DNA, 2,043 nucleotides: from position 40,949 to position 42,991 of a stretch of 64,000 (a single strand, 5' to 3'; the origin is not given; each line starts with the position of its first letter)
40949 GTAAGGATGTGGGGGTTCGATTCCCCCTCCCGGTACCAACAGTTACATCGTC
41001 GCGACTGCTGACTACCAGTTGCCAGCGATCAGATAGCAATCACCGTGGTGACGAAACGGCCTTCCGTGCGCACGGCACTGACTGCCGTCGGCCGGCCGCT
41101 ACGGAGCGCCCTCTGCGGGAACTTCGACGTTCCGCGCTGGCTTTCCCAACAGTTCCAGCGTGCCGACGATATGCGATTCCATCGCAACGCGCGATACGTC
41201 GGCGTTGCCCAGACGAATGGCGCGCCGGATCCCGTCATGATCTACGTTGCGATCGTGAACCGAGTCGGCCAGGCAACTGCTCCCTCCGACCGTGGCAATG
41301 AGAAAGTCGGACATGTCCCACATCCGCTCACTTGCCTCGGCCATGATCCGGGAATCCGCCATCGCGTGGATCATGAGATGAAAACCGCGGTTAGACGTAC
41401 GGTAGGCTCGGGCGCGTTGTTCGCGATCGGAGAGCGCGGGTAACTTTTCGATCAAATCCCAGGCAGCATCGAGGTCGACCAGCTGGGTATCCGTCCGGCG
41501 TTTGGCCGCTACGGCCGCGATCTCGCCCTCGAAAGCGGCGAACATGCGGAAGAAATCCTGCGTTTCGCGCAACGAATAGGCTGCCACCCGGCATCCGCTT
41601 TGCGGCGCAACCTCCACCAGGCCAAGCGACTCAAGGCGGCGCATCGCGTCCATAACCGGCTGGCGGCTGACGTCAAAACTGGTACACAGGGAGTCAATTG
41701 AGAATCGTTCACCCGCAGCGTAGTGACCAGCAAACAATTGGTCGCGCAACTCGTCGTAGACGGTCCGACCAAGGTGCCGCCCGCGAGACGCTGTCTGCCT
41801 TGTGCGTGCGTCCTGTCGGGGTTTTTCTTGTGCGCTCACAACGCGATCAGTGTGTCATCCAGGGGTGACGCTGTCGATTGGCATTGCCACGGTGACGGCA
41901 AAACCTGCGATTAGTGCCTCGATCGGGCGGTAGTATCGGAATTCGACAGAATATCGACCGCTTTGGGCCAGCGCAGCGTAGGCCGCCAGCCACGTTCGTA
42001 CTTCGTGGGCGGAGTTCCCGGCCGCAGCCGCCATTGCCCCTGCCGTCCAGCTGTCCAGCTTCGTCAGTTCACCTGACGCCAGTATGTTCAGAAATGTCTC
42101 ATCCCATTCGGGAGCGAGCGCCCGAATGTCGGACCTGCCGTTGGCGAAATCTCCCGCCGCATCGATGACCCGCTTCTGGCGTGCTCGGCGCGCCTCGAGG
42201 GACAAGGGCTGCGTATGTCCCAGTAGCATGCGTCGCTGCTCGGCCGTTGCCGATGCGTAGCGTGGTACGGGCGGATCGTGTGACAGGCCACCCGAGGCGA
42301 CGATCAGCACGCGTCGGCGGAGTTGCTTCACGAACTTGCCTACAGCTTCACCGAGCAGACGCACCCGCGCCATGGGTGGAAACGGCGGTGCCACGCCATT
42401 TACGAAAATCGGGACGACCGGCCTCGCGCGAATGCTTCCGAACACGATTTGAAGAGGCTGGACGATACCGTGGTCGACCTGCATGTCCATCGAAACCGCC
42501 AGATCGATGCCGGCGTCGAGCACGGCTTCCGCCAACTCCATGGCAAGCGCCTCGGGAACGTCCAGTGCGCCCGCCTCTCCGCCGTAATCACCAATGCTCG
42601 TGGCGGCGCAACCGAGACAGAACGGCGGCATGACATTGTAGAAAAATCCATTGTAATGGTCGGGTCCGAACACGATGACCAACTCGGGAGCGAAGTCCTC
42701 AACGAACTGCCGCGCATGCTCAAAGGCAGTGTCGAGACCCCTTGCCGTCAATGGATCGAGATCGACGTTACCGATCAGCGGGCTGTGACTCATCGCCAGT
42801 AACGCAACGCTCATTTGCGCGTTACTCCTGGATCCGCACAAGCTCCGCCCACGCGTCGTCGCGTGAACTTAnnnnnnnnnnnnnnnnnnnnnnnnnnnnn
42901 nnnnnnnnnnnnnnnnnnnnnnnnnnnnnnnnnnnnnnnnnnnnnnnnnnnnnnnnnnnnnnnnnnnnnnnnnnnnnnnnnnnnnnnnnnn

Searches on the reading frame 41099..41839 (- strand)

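Call 36: search_protein_families(library=pfam, proteins=[window:41099-41839:-], max_evalue=0.00001)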
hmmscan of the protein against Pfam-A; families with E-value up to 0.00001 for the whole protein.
window:41099-41839:- (246 aa): 2 families
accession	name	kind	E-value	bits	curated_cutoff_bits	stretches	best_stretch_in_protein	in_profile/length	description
PF00392.27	GntR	-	6.7e-17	61.4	27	1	25-85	3-64/64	Bacterial regulatory proteins, gntR family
PF07729.17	FCD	-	1.4e-11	45.3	24.3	1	96-224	2-123/125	FCD domain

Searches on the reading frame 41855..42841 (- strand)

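Call 36: search_protein_families(library=pfam, proteins=[window:41855-42841:-], max_evalue=0.00001)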
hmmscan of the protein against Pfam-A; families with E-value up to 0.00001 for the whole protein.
window:41855-42841:- (328 aa): 1 family
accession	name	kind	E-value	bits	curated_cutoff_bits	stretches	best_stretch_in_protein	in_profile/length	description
PF02900.23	LigB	-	5.5e-48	163.8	26.3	1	15-314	3-268/269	Catalytic LigB subunit of aromatic ring-opening dioxygenase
